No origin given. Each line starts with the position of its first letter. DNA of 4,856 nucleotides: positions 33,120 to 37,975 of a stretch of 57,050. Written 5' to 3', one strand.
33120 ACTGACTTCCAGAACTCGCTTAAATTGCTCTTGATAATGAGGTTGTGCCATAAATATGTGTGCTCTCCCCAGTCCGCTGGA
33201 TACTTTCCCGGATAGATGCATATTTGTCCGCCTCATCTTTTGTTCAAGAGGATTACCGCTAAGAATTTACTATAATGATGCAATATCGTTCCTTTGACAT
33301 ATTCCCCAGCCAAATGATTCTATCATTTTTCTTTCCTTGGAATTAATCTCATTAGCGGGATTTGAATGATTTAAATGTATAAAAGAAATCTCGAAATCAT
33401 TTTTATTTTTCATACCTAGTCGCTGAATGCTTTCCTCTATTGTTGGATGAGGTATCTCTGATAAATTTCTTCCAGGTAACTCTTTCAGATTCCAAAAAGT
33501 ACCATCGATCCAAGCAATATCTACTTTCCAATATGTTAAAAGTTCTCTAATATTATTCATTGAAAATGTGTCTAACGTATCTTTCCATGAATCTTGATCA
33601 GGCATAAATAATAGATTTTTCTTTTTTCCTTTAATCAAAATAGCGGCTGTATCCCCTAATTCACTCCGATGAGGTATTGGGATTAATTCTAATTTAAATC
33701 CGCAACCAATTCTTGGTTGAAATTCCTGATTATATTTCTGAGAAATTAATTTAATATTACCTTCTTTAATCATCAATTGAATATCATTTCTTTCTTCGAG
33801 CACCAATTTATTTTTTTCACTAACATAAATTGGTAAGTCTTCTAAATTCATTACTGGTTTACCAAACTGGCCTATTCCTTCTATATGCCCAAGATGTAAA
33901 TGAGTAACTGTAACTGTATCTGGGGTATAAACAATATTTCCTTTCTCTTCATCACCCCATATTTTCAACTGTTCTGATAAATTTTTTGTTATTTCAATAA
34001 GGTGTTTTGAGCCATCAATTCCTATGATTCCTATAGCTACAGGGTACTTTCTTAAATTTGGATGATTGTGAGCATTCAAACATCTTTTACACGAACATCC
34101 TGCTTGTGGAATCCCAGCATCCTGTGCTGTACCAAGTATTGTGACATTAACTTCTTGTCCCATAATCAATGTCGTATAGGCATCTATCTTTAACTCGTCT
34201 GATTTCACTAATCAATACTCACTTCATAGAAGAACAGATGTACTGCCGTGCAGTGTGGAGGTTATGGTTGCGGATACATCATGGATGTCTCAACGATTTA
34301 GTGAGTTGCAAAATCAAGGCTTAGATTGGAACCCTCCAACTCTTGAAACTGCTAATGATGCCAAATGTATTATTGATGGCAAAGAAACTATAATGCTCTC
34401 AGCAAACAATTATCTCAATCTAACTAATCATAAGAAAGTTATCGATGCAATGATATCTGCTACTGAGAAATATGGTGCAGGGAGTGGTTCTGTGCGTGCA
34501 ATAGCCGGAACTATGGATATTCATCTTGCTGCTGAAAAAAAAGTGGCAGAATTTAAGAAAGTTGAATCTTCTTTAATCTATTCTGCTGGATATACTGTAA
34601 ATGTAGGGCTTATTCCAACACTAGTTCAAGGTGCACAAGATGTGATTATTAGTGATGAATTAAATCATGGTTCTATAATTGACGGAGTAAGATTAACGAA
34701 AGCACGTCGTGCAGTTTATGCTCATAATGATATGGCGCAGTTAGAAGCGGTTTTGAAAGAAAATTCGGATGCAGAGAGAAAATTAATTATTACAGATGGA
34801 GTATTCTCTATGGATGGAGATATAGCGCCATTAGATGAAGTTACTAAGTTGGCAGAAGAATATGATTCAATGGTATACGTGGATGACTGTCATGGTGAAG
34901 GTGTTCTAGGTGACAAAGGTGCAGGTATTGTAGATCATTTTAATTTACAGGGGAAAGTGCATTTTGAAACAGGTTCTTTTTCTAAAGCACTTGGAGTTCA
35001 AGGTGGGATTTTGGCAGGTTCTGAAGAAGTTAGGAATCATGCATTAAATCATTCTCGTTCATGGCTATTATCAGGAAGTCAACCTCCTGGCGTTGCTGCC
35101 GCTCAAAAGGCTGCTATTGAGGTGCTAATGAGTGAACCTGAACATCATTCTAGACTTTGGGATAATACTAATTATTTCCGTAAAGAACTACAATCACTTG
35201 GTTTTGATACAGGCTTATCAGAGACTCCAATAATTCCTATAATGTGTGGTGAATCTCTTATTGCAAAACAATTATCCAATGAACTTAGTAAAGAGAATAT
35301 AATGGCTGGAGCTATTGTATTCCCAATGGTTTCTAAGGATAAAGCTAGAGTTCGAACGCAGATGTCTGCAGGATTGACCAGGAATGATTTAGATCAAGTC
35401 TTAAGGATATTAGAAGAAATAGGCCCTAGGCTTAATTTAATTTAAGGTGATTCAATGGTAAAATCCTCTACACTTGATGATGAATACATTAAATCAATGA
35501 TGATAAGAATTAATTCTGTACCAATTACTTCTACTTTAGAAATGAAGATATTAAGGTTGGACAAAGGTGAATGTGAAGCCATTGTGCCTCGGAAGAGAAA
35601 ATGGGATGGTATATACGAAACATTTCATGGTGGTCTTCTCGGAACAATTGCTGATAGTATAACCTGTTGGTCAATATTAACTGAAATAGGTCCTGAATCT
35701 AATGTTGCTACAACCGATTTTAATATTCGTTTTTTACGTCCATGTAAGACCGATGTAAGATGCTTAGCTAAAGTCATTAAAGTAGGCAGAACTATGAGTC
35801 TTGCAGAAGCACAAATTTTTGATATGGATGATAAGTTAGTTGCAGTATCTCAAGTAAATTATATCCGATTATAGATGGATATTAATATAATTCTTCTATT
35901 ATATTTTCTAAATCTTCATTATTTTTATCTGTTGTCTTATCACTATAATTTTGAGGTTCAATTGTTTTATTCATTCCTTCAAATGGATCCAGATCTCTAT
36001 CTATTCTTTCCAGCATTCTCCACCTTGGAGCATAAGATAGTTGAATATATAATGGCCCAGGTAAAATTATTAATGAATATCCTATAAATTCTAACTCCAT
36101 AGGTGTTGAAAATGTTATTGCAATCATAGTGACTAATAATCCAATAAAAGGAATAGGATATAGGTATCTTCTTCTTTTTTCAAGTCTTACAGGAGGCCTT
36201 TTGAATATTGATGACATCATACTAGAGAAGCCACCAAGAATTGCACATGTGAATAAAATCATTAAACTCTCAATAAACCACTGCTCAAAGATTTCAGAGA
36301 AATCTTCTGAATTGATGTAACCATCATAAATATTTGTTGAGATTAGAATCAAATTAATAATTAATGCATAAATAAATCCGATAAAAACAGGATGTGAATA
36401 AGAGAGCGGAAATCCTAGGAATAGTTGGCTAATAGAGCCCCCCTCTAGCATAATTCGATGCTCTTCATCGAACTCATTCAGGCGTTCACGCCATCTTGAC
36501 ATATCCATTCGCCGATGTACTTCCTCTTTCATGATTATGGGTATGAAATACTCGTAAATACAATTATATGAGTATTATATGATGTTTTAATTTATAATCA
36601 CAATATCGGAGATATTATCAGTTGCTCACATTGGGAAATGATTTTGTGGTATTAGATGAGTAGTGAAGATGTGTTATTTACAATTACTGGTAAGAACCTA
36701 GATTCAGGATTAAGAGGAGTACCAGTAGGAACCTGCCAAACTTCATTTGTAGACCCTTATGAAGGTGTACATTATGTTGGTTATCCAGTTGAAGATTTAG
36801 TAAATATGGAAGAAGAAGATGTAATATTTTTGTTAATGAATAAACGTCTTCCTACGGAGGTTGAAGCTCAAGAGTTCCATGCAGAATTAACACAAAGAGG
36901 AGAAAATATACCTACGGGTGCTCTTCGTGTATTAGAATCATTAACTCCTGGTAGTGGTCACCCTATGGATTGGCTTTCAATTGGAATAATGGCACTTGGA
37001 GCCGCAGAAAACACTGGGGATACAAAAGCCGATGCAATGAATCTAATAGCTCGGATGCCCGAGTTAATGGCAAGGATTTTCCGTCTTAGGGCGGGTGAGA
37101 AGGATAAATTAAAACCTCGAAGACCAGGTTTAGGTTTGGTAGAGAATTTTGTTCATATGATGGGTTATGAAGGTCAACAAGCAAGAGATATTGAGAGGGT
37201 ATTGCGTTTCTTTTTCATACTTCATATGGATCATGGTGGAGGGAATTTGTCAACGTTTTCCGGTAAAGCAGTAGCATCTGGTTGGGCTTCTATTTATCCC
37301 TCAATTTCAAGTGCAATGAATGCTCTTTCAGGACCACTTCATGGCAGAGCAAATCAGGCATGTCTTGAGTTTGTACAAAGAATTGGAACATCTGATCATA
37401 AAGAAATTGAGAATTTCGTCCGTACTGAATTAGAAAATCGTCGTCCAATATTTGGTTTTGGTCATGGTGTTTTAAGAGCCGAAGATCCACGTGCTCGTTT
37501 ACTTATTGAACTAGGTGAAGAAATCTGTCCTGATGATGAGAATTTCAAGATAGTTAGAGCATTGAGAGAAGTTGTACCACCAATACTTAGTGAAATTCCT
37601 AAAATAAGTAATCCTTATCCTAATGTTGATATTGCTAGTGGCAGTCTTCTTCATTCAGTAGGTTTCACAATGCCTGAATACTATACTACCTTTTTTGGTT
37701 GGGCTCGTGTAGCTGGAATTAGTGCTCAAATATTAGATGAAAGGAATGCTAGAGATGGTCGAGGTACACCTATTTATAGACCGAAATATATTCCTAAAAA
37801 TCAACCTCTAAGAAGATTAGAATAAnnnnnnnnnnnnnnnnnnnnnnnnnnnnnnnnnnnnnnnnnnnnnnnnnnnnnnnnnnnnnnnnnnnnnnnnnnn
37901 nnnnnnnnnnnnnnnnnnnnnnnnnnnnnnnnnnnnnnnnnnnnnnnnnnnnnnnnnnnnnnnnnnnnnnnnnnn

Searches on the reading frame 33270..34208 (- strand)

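Call 14: search_protein_families(library=pfam, proteins=[window:33270-34208:-], max_evalue=0.001)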
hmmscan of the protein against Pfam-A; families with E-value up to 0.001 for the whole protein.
window:33270-34208:- (312 aa): 1 family
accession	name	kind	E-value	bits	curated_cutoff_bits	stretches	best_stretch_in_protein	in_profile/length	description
PF12706.13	Lactamase_B_2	-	6.6e-11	42.6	27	1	96-262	31-185/200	Beta-lactamase superfamily domain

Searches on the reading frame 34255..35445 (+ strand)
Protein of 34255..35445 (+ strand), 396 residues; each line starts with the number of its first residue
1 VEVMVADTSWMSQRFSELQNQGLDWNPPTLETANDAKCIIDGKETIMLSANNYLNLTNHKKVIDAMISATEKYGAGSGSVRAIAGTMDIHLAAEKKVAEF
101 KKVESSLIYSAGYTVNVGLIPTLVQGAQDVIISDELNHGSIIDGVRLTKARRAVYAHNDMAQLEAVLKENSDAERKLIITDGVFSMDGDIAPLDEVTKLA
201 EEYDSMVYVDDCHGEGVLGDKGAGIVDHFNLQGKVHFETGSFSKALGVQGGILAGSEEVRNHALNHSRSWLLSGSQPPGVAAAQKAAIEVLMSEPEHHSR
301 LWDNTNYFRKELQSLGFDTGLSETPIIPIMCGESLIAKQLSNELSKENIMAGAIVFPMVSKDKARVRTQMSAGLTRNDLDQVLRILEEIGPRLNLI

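Call 14: search_protein_families(library=pfam, proteins=[window:34255-35445:+], max_evalue=0.001)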
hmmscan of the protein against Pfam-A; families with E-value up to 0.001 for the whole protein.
window:34255-35445:+ (396 aa): 2 families
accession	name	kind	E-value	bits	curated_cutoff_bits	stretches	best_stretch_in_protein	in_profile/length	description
PF00155.27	Aminotran_1_2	-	2.2e-59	201.9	19.7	1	45-384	3-359/361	Aminotransferase class I and II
PF00266.25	Aminotran_5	-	1.6e-05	24.5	21.5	1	60-212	13-177/371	Aminotransferase class-V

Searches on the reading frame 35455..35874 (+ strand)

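Call 14: search_protein_families(library=pfam, proteins=[window:35455-35874:+], max_evalue=0.001)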
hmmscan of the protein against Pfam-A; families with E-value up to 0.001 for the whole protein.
window:35455-35874:+ (139 aa): 4 families
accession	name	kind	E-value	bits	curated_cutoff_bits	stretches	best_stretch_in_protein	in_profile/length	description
PF03061.28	4HBT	-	5.8e-10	39.8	20.6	1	56-130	3-79/79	Thioesterase superfamily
PF14539.12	DUF4442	-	6e-09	36.6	25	1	20-109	11-100/132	Domain of unknown function (DUF4442)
PF20789.3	4HBT_3C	-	5.5e-05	23.8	24.1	1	61-132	61-134/140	Acyl-CoA thioesterase C-terminal domain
PF13622.12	4HBT_3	-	0.0004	21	24.3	1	49-128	4-74/83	Acyl-CoA thioesterase N-terminal domain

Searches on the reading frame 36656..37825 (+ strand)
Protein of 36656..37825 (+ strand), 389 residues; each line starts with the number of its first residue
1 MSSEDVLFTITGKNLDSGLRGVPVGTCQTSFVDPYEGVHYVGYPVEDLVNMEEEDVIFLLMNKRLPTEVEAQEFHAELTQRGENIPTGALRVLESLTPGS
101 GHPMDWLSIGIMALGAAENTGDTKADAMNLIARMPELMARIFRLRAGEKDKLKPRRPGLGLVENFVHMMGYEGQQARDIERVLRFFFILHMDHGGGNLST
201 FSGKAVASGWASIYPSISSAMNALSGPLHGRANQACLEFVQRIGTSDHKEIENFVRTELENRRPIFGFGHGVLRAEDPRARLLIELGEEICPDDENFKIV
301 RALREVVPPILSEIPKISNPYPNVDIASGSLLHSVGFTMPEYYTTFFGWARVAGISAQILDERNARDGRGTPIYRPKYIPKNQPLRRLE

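Call 13: search_protein_families(library=ncbifam, proteins=[window:36656-37825:+], max_evalue=0.01)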
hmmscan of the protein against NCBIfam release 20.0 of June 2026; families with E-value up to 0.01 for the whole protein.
window:36656-37825:+ (389 aa): 21 families
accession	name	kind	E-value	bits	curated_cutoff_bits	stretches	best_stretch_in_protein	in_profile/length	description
NF007128.0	PRK09569.1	subfamily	3.3e-98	329.2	344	1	5-382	28-425/437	citrate (Si)-synthase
TIGR01793.1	cit_synth_euk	equivalog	2e-60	204.7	619.75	1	11-379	35-422/427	citrate (Si)-synthase, eukaryotic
TIGR01800.1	cit_synth_II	subfamily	4.1e-59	200.2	421.3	1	18-364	2-343/368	2-methylcitrate synthase/citrate synthase II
NF010639.0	PRK14036.1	equivalog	5e-53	180.1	502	1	14-362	5-351/379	citrate synthase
NF010636.0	PRK14033.1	equivalog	8.2e-52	176.3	479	1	13-364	7-353/376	bifunctional 2-methylcitrate synthase/citrate synthase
NF041301.1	Cit_synth_Halo_CitZ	equivalog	3.2e-50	171.2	550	1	14-364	4-354/379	citrate synthase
NF041157.1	Cit_synThplmales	equivalog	6.1e-49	167.1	590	1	14-361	3-347/377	citrate synthase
NF010637.0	PRK14034.1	equivalog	5.3e-47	160.5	594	1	18-363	6-345/372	citrate synthase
NF010638.0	PRK14035.1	equivalog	6e-47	160.2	572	1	17-364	6-347/372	citrate synthase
NF004126.0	PRK05614.1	equivalog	1.2e-44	152.5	505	1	16-378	46-414/430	citrate synthase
NF009006.1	PRK12351.1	equivalog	5.1e-42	143.6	550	1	17-364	8-351/376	bifunctional 2-methylcitrate synthase/citrate synthase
NF010640.0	PRK14037.1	subfamily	2.5e-39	135.3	504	1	14-361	3-348/377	citrate synthase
NF009004.0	PRK12349.1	equivalog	5.9e-38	130.7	508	1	15-364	7-352/372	citrate synthase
NF010635.0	PRK14032.1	subfamily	6.6e-38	130.4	426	1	38-364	69-423/448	citrate synthase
TIGR01798.1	cit_synth_I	equivalog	1.8e-35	122.4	485.15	1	15-361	32-388/412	citrate synthase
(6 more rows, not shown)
